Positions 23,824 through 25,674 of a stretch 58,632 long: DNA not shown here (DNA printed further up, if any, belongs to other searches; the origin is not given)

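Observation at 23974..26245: CHT1/SLC5A7-like sodium symporter translationally coupled to phosphatidylcholine synthase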

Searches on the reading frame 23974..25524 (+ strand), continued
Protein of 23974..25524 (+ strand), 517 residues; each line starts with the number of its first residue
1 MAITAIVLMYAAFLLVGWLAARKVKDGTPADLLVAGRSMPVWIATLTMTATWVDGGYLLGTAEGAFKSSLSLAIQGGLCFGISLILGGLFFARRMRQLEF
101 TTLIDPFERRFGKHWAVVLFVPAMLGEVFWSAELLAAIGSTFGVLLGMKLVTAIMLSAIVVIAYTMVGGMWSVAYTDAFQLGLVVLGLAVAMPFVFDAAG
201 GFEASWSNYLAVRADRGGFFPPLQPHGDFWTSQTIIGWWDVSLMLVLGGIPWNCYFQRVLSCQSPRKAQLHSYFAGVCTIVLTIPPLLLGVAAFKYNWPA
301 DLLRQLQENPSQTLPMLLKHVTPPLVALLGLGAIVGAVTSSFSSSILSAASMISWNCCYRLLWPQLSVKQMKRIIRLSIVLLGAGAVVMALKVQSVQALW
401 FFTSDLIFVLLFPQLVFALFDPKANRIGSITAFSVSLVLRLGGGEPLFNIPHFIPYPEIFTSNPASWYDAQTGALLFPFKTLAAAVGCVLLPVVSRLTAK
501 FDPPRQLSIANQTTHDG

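Call 76: find_encoding_contigs(protein=P0396, flank=8000, max_places=2)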
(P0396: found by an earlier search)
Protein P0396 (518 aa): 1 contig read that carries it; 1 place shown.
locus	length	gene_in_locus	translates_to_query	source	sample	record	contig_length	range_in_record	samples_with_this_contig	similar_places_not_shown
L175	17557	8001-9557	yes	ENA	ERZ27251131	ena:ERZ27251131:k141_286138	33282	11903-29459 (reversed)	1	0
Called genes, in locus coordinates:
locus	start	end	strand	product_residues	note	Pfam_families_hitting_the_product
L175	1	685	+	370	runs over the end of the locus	PF01321:Creatinase_N, PF00557:Peptidase_M24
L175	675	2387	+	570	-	PF02386:TrkH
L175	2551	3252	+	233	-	PF02254:TrkA_N, PF03446:NAD_binding_2 (faint), PF02080:TrkA_C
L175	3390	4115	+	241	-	PF12860:PAS_7 (weak)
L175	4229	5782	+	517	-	PF13385:Laminin_G_3 (weak)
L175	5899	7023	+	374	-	PF00265:TK (faint)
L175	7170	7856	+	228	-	PF01694:Rhomboid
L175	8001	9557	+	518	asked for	PF00474:SSF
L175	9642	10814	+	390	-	PF01636:APH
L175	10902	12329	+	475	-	PF00370:FGGY_N, PF02782:FGGY_C (weak)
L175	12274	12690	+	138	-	-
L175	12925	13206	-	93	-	PF00076:RRM_1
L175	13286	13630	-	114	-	PF16868:NMT1_3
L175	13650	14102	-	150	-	PF16868:NMT1_3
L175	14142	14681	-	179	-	PF10050:DUF2284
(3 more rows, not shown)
